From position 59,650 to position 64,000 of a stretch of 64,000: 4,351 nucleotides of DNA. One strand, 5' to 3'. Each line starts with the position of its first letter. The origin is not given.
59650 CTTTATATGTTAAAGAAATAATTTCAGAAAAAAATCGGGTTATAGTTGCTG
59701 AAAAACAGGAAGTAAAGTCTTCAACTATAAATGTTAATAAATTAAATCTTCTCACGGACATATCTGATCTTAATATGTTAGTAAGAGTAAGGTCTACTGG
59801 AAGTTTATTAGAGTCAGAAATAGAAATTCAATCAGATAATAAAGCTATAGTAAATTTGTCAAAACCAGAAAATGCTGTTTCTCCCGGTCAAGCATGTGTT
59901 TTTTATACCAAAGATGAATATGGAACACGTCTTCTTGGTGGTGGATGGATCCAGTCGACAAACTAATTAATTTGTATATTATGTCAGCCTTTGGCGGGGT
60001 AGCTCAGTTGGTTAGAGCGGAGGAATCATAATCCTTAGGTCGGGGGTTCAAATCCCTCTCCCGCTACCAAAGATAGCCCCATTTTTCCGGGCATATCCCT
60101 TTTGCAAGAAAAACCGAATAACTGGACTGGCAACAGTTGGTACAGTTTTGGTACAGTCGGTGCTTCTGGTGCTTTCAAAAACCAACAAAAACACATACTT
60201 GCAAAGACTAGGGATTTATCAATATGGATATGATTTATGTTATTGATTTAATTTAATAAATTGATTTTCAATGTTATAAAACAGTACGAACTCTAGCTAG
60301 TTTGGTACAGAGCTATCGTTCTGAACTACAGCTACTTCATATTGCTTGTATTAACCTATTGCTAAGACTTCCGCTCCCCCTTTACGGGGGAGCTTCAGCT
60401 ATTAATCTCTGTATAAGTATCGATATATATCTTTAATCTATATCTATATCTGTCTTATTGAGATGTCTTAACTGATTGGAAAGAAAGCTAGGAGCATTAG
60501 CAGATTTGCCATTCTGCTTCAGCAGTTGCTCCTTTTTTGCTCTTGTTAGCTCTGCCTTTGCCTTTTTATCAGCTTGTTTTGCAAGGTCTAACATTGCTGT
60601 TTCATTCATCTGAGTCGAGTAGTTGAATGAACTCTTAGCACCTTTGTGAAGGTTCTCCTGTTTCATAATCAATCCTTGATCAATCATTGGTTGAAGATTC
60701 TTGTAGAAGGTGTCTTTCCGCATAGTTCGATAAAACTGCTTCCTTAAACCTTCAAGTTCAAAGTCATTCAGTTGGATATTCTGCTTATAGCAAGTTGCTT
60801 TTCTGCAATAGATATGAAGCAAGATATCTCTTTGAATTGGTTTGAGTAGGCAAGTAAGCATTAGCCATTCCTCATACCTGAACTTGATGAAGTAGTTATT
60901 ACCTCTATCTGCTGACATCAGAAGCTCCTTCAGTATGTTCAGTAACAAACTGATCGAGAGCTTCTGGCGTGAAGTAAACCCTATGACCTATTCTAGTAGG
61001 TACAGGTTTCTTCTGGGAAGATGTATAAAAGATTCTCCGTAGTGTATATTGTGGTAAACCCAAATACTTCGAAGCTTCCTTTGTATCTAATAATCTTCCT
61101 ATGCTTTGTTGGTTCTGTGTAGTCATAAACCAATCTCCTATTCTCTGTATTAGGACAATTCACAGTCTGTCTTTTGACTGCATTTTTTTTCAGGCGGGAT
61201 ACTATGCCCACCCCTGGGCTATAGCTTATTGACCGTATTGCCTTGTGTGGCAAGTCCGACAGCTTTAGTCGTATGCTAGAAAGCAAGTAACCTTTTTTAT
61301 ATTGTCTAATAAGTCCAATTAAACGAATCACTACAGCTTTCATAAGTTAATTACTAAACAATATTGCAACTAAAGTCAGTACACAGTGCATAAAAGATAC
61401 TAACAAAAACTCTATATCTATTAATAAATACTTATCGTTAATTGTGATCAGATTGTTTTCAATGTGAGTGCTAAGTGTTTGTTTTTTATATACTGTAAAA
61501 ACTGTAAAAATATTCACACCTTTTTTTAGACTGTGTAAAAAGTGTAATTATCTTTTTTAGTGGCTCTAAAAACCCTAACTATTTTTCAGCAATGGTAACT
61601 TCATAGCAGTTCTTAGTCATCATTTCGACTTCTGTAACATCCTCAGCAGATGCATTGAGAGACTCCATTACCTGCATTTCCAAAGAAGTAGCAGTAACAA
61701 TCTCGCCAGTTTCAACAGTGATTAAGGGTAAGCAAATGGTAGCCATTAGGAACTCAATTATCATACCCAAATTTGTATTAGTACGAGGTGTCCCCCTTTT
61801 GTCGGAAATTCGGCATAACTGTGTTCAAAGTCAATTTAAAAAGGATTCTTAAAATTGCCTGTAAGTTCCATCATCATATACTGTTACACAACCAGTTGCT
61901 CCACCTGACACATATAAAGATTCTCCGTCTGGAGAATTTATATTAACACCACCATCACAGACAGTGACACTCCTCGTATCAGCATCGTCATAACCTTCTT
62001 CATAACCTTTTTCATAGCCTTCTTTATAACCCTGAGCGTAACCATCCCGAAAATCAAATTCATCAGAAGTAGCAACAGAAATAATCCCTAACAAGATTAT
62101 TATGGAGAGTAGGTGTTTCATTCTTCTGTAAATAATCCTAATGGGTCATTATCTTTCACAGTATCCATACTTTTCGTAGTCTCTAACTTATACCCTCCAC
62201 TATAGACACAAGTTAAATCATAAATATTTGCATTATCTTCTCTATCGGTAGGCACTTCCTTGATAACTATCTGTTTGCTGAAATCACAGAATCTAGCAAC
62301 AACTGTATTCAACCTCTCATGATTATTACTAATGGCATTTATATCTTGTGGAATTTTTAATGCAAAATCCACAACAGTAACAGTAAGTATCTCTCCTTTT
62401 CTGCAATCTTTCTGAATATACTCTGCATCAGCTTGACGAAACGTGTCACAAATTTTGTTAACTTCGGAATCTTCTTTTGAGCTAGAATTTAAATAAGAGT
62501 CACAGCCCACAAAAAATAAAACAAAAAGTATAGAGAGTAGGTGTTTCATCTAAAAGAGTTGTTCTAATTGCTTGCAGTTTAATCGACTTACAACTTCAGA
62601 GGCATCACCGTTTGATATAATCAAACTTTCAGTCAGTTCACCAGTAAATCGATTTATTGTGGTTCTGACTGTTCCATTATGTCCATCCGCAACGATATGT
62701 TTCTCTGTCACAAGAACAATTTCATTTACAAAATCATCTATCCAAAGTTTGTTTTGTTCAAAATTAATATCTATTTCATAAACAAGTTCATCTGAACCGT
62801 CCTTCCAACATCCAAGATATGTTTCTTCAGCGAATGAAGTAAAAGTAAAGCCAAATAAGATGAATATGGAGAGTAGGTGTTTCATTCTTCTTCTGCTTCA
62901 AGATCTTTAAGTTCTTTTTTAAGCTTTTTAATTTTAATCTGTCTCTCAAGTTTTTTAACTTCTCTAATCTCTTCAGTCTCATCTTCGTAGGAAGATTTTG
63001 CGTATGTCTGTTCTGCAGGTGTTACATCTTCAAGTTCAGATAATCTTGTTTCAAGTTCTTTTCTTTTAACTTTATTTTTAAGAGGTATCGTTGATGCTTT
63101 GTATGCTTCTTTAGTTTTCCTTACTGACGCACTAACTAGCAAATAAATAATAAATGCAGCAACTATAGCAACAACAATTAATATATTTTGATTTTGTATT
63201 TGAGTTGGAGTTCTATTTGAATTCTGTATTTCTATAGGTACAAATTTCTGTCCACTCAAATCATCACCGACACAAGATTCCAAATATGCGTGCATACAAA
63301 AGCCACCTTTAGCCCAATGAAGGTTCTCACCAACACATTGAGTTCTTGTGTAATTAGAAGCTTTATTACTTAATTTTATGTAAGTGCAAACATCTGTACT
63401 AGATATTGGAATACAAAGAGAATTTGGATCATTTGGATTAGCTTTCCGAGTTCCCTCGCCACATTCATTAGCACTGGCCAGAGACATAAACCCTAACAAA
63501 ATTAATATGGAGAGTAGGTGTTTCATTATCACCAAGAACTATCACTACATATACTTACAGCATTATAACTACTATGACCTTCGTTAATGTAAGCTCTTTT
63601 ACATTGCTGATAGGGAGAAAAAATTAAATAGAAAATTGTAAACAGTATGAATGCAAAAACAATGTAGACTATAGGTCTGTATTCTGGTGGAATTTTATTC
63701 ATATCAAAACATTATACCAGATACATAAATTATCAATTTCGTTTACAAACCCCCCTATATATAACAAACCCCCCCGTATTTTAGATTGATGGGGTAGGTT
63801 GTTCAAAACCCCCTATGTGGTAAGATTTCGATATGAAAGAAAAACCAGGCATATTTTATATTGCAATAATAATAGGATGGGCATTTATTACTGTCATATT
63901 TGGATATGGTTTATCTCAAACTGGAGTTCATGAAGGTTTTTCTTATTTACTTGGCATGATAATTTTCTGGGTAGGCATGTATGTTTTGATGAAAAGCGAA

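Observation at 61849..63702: Translationally coupled array of exported proteins sharing a near-identical 21-nt 5' cassette (MKHLLSI) with unrelated mature domains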

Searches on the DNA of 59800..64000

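Call 31: search_rna_families(source=window, start=59800, end=64000, threshold=evalue, max_evalue=1)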
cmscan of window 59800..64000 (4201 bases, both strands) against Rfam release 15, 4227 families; matches with E-value up to 1: 3.
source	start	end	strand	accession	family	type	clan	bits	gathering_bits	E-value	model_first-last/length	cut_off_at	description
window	59993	60066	+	RF00005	tRNA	Gene; tRNA;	CL00001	66.7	29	1.7e-13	1-71/71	no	tRNA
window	61598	61627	-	RF01144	sR17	Gene; snRNA; snoRNA; CD-box;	-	20.2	36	0.16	1-55/55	no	Small nucleolar RNA sR17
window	60028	60063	-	RF04351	Plastid-psbl-rps4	Cis-reg;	-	20.1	68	0.94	1-53/53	no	Plastid-psbl-rps4 3UTR RNA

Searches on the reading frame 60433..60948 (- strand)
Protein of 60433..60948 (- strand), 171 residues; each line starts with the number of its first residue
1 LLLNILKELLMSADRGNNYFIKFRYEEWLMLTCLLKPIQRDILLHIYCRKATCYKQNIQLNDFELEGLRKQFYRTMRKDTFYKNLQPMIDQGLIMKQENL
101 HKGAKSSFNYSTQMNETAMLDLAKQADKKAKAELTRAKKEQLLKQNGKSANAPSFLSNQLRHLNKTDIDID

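Call 6: search_protein_families(library=pfam, proteins=[window:60433-60948:-], max_evalue=1)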
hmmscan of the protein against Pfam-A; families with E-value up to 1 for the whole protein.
window:60433-60948:- (171 aa): 2 families
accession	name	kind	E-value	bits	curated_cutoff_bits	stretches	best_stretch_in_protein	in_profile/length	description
PF02334.22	RTP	-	0.075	14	26.7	1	65-139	29-103/113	Replication terminator protein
PF22194.2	F-93_WHD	-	0.13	12.7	28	1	76-98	27-49/62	F-93, winged-helix domain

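Call 7: search_protein_families(library=phrogs, proteins=[window:60433-60948:-], max_evalue=1)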
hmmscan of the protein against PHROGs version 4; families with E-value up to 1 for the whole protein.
window:60433-60948:- (171 aa): 1 family
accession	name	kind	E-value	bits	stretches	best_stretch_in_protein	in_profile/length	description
phrog_4278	-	unknown function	0.001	19.9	1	36-99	30-87/127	-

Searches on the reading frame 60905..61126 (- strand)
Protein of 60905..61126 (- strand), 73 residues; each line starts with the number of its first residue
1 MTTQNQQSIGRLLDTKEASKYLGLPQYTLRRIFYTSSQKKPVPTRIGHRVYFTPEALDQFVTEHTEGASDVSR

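Call 6: search_protein_families(library=pfam, proteins=[window:60905-61126:-], max_evalue=1)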
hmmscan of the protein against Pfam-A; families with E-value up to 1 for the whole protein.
window:60905-61126:- (73 aa): 3 families
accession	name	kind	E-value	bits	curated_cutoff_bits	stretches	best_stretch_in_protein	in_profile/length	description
PF12728.13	HTH_17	-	2.1e-06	28.3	27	1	12-64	1-50/51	Helix-turn-helix domain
PF13411.12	MerR_1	-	0.044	14.3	21.6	1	16-59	4-45/69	MerR HTH family regulatory protein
PF00376.29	MerR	-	0.13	12.6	28.2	1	15-31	2-18/38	MerR family regulatory protein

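Call 7: search_protein_families(library=phrogs, proteins=[window:60905-61126:-], max_evalue=1)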
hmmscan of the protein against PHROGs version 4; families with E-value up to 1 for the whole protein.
window:60905-61126:- (73 aa): 7 families
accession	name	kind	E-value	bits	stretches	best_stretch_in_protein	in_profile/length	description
phrog_66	-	integration and excision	7.8e-07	30.1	1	2-69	83-148/412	excisionase and transcriptional regulator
phrog_597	-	DNA, RNA and nucleotide metabolism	0.00059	20.9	1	3-64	103-164/200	DNA binding protein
phrog_7338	-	unknown function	0.0061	17.8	1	11-66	29-82/87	-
phrog_2655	-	integration and excision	0.069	13.8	1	8-60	110-163/181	excisionase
phrog_9848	-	unknown function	0.14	13.3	1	12-63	32-81/88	-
phrog_25262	-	unknown function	0.16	13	1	11-63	33-83/106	-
phrog_668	-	DNA, RNA and nucleotide metabolism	0.22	12.2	1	5-66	56-115/181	HTH DNA binding protein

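Call 43: find_encoding_contigs(protein=window:60905-61126:-, flank=10000, max_places=10)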
Protein window:60905-61126:- (73 aa): 8 contigs read that carry it; 7 places shown.
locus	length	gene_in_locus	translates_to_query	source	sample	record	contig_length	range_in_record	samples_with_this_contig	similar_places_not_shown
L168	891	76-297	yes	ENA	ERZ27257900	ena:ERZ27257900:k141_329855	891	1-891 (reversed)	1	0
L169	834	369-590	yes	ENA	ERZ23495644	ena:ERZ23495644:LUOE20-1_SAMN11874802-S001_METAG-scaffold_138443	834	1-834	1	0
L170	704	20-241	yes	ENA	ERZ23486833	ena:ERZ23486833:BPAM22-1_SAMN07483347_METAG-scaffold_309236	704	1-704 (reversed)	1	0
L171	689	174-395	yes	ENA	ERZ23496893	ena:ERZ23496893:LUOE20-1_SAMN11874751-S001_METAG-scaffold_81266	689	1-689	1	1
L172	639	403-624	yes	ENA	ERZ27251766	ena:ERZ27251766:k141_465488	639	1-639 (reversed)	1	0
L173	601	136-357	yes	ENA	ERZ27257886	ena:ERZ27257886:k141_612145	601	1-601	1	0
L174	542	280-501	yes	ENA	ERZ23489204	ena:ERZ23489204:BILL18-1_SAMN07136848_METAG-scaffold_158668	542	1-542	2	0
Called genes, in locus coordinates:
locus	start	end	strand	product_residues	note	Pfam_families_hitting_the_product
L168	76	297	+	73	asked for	PF12728:HTH_17 (weak)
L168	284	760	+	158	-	-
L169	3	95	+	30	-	?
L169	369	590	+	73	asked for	PF12728:HTH_17 (weak)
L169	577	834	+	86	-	?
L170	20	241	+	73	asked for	PF12728:HTH_17 (weak)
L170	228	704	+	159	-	?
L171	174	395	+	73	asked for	PF12728:HTH_17 (weak)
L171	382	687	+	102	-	?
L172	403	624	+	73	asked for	PF12728:HTH_17 (weak)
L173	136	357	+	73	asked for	PF12728:HTH_17 (weak)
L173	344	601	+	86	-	?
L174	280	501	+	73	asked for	PF12728:HTH_17 (weak)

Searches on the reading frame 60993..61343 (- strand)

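Call 6: search_protein_families(library=pfam, proteins=[window:60993-61343:-], max_evalue=1)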
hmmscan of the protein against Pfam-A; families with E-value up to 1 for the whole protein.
window:60993-61343:- (116 aa): 1 family
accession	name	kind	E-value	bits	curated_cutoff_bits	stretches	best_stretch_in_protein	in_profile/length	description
PF13219.11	DUF4027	-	0.16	12.6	25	1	34-48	2-16/36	Protein of unknown function (DUF4027)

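Call 7: search_protein_families(library=phrogs, proteins=[window:60993-61343:-], max_evalue=1)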
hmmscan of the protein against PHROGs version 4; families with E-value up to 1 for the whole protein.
window:60993-61343:- (116 aa): 1 family
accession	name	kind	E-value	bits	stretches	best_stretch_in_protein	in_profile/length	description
phrog_38032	-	unknown function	0.19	12.9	1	38-69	2-33/67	-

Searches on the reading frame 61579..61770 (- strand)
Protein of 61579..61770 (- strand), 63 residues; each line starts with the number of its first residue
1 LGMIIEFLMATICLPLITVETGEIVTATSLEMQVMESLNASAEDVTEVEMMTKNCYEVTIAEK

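Call 6: search_protein_families(library=pfam, proteins=[window:61579-61770:-], max_evalue=1)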
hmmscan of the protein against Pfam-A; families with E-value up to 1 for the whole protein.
window:61579-61770:- (63 aa): 1 family
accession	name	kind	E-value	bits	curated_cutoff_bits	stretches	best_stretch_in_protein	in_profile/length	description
PF06718.16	DUF1203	-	0.19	12.5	27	1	20-60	74-114/116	Protein of unknown function (DUF1203)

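Call 7: search_protein_families(library=phrogs, proteins=[window:61579-61770:-], max_evalue=1)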
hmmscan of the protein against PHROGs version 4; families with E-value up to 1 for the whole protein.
window:61579-61770:- (63 aa): 1 family
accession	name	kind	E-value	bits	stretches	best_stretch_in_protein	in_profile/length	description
phrog_11368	-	unknown function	0.015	16.9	1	28-57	5-34/96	-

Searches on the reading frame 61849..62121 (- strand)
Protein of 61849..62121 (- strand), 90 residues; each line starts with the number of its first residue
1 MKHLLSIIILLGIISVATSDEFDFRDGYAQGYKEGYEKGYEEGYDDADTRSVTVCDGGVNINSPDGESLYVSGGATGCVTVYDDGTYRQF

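Call 6: search_protein_families(library=pfam, proteins=[window:61849-62121:-], max_evalue=1)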
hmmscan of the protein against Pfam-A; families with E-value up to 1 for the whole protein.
window:61849-62121:- (90 aa): 1 family
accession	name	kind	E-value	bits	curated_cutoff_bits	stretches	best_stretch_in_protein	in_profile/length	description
PF09811.14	Yae1_N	-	0.0037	17.4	27.5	1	26-44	4-22/39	Essential protein Yae1, N terminal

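Call 7: search_protein_families(library=phrogs, proteins=[window:61849-62121:-], max_evalue=1)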
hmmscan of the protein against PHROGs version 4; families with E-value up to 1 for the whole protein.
window:61849-62121:- (90 aa): 6 families
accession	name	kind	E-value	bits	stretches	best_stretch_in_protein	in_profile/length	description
phrog_4785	-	unknown function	0.0021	19.5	1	14-47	35-70/94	-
phrog_22463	-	unknown function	0.016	16.5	1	25-49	6-30/117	-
phrog_8530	-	unknown function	0.022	15.8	1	22-48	47-73/130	-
phrog_11221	-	lysis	0.095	12.8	1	24-49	340-365/543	RIIB lysis inhibitor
phrog_5819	-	unknown function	0.33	11.8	1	30-49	47-66/148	-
phrog_26748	-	unknown function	0.66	10.8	0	28-43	23-38/54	-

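Call 37: find_encoding_contigs(protein=window:61849-62121:-, flank=10000, max_places=8)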
Protein window:61849-62121:- (90 aa): 8 contigs read that carry it; 4 places shown.
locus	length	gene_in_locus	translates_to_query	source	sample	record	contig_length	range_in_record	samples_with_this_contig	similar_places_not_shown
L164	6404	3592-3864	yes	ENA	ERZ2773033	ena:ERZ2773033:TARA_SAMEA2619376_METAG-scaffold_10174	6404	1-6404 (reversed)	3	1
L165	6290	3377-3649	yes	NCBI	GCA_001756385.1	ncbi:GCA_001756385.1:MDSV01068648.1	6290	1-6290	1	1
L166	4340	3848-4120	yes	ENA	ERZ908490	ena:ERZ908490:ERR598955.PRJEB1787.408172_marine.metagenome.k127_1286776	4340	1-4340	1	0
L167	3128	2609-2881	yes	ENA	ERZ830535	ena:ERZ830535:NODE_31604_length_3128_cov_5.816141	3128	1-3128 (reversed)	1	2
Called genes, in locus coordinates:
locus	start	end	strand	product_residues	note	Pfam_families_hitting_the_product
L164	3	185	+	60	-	?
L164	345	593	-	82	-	-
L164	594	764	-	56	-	-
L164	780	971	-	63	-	-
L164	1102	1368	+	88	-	-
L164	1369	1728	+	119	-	-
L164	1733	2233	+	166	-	-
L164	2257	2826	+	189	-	-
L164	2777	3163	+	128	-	-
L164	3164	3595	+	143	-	-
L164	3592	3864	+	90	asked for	-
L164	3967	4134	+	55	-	-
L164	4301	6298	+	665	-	PF01757:Acyl_transf_3, PF19040:SGNH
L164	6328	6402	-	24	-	?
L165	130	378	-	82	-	-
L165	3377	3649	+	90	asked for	-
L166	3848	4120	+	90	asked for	-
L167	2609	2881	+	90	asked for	-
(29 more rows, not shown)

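Call 42: list_cluster_members(proteins=[window:61849-62121:-, window:62118-62549:-, window:62550-62885:-, P0001, window:63529-63702:-, window:58854-59966:+, window:56715-58025:+, window:60905-61126:-, window:60433-60948:-, window:61579-61770:-])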
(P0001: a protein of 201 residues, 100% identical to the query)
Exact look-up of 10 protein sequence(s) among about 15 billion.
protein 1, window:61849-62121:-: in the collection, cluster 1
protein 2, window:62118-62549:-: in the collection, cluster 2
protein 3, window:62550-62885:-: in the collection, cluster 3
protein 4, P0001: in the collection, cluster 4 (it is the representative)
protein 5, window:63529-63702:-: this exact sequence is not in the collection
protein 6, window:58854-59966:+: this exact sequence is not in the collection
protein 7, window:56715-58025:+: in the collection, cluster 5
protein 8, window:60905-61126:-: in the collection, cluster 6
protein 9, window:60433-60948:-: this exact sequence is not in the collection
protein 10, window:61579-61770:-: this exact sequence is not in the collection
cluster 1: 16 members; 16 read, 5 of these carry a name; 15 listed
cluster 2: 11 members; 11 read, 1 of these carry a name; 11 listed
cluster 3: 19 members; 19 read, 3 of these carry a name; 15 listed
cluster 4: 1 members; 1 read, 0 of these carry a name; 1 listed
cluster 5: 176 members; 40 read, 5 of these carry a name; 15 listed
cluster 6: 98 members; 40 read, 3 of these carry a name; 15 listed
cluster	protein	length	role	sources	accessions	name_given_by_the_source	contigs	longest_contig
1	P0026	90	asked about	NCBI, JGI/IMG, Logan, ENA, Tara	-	-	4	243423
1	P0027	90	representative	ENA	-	-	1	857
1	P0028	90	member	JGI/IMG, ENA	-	hypothetical protein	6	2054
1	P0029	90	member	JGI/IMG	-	hypothetical protein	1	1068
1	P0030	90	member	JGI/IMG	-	hypothetical protein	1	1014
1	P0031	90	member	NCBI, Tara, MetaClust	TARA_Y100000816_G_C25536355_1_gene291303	strand:- start:117 stop:389 length:273 start_codon:yes stop_codon:yes gene_type:complete | TARA_076_SRF_0.22-0.45_C25536355_1_gene291303 "" ""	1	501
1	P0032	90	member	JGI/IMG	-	hypothetical protein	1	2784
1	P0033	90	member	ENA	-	-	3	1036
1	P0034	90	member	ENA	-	-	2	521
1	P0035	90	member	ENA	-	-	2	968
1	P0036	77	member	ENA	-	-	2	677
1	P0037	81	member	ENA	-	-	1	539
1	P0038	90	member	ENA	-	-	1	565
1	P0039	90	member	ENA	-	-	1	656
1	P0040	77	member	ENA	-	-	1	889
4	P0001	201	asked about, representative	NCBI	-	-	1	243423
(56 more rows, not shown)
